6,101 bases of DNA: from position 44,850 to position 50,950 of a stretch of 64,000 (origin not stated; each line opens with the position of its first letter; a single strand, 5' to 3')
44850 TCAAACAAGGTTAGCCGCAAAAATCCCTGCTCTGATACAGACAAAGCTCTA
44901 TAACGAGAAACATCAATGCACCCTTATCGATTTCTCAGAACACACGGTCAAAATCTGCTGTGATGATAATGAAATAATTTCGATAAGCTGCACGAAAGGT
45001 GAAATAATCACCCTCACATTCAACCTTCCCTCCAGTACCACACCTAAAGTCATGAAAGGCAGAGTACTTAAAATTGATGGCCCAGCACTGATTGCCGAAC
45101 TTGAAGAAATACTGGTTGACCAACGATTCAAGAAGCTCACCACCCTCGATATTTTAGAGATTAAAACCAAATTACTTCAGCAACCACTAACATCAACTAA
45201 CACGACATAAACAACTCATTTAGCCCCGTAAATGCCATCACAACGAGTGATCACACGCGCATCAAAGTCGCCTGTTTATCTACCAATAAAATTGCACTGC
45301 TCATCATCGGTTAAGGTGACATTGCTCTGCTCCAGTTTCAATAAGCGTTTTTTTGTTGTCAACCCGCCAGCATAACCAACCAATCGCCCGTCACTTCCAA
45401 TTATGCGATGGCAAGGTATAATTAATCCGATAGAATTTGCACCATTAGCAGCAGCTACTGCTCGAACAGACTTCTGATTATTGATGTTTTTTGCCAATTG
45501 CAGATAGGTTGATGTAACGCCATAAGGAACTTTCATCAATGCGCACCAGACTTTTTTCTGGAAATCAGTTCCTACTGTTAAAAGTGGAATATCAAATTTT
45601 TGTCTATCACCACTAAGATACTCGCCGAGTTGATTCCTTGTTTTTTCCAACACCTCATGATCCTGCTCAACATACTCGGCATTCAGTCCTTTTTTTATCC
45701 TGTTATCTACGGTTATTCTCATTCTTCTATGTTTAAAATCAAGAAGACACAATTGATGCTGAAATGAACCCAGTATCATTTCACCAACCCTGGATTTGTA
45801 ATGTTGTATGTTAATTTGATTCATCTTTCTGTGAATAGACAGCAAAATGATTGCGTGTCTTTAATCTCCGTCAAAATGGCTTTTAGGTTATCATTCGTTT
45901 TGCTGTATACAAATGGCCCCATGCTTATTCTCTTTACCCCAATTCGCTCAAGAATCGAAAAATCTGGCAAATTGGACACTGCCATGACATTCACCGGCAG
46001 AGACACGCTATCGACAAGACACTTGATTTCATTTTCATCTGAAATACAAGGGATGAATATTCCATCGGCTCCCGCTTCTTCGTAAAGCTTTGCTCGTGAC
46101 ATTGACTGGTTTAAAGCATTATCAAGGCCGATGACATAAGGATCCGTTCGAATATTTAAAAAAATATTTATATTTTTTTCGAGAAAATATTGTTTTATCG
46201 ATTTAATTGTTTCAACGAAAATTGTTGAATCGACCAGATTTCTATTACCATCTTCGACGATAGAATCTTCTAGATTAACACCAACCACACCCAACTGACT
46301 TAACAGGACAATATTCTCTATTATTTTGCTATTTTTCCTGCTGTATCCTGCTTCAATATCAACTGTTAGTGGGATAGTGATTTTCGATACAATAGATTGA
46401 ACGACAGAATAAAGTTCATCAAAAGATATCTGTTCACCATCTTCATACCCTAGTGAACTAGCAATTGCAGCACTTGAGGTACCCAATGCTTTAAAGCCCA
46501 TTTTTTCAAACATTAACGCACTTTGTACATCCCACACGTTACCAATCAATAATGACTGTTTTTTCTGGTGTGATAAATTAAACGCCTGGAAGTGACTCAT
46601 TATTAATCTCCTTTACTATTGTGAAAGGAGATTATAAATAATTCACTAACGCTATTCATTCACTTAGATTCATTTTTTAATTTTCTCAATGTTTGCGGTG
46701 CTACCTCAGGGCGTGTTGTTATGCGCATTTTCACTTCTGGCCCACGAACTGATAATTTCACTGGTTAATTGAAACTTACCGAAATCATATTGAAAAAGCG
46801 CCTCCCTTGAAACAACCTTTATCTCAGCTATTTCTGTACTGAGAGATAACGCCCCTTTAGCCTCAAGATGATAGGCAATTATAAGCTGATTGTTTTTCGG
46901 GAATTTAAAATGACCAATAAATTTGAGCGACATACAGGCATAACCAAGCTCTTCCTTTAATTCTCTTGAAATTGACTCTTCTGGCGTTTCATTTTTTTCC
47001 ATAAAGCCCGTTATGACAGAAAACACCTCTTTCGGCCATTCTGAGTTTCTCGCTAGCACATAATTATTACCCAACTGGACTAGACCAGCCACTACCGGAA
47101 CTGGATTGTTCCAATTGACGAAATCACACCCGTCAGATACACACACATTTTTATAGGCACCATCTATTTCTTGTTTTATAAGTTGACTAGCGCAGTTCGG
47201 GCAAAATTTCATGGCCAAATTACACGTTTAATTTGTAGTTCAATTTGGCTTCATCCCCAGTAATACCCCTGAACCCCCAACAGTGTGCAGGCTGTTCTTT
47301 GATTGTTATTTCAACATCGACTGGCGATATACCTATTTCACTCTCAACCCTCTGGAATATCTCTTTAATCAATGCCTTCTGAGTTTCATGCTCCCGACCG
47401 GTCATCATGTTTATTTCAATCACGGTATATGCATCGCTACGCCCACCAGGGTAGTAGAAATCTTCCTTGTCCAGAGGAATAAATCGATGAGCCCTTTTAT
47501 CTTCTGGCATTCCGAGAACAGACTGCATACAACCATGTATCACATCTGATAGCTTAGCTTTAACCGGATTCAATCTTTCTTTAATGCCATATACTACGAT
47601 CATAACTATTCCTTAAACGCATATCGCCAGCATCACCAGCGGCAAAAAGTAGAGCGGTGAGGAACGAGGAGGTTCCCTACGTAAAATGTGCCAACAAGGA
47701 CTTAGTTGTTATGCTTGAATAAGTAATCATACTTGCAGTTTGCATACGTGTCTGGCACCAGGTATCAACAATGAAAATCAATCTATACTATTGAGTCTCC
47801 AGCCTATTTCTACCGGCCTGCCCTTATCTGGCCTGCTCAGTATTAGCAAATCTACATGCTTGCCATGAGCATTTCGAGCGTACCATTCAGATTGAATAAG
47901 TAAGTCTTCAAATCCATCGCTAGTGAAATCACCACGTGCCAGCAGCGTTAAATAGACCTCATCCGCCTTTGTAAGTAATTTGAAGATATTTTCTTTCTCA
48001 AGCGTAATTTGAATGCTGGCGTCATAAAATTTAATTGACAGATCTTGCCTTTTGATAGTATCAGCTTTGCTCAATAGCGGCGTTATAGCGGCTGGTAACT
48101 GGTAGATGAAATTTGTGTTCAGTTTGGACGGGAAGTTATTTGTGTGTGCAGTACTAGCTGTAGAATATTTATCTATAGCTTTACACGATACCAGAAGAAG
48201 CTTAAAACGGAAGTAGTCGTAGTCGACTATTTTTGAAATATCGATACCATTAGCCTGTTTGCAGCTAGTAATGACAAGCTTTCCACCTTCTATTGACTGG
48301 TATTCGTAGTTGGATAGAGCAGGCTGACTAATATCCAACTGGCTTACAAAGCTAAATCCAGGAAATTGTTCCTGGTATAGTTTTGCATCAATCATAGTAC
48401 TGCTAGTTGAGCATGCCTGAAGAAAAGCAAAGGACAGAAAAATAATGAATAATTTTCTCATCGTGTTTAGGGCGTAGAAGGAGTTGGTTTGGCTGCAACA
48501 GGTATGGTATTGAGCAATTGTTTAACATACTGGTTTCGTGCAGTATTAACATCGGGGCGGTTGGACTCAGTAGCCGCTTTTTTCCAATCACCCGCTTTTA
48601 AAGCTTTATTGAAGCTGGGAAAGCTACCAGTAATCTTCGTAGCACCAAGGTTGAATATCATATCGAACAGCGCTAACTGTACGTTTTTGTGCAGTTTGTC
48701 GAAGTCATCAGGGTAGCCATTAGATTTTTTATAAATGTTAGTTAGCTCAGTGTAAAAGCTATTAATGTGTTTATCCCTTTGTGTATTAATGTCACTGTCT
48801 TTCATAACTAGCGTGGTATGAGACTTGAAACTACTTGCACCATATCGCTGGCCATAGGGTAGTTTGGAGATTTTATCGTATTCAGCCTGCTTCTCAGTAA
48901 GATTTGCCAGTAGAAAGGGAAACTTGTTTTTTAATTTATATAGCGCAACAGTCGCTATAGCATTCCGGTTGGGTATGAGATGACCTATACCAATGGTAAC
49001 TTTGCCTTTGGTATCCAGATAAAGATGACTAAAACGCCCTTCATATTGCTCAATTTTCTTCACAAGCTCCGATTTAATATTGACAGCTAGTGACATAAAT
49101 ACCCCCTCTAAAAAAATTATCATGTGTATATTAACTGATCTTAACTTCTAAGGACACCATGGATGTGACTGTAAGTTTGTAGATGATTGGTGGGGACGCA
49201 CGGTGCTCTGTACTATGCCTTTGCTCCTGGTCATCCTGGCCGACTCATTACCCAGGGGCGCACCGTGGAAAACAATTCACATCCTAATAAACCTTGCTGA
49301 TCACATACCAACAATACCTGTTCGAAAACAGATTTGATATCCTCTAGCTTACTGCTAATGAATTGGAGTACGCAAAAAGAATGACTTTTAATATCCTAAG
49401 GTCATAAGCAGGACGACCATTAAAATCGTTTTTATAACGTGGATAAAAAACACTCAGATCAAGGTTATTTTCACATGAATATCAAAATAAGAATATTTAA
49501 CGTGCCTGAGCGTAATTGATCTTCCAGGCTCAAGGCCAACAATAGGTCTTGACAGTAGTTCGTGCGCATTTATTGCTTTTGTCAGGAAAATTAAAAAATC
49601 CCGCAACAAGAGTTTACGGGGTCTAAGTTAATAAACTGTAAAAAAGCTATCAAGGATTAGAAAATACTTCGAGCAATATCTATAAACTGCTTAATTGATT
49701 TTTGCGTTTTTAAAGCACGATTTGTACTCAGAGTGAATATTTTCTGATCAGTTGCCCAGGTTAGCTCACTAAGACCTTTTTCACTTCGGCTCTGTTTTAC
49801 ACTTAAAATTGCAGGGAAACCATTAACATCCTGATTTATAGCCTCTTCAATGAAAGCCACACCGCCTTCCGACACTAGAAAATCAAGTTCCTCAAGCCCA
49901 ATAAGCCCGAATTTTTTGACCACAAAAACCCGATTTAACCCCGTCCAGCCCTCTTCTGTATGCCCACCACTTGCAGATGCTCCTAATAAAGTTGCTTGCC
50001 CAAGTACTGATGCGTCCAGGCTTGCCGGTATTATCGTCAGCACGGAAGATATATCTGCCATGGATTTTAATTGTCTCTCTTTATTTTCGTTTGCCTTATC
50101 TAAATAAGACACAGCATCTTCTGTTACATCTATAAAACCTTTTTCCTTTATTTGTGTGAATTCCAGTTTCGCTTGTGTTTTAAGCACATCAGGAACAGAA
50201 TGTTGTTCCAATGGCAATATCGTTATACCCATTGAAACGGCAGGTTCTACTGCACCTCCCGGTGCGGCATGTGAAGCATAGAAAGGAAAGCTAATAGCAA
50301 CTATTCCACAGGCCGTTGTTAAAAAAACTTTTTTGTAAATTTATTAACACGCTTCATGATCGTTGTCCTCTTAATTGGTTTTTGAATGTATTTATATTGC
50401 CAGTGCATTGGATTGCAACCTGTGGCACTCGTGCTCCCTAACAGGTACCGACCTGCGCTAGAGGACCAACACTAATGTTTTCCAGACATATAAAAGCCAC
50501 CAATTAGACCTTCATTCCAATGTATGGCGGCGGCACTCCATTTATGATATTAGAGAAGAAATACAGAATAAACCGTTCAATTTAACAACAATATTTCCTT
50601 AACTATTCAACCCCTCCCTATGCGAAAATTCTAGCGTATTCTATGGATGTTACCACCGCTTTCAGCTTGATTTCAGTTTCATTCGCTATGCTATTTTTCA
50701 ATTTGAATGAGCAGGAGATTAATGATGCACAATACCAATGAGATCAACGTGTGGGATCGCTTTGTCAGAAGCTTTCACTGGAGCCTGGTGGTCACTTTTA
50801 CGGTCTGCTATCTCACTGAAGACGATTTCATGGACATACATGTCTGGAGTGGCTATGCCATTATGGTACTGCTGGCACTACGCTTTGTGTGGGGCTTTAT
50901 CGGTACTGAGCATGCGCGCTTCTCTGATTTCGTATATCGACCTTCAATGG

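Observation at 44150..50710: Strongly AT-rich ~6.5-kb accessory island between the Fe-ADH gene and the cytochrome b561 gene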

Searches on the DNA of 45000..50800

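Call 93: search_rna_families(source=window, start=45000, end=50800, threshold=evalue, max_evalue=1)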
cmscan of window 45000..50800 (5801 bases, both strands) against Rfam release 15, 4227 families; matches with E-value up to 1: 0.
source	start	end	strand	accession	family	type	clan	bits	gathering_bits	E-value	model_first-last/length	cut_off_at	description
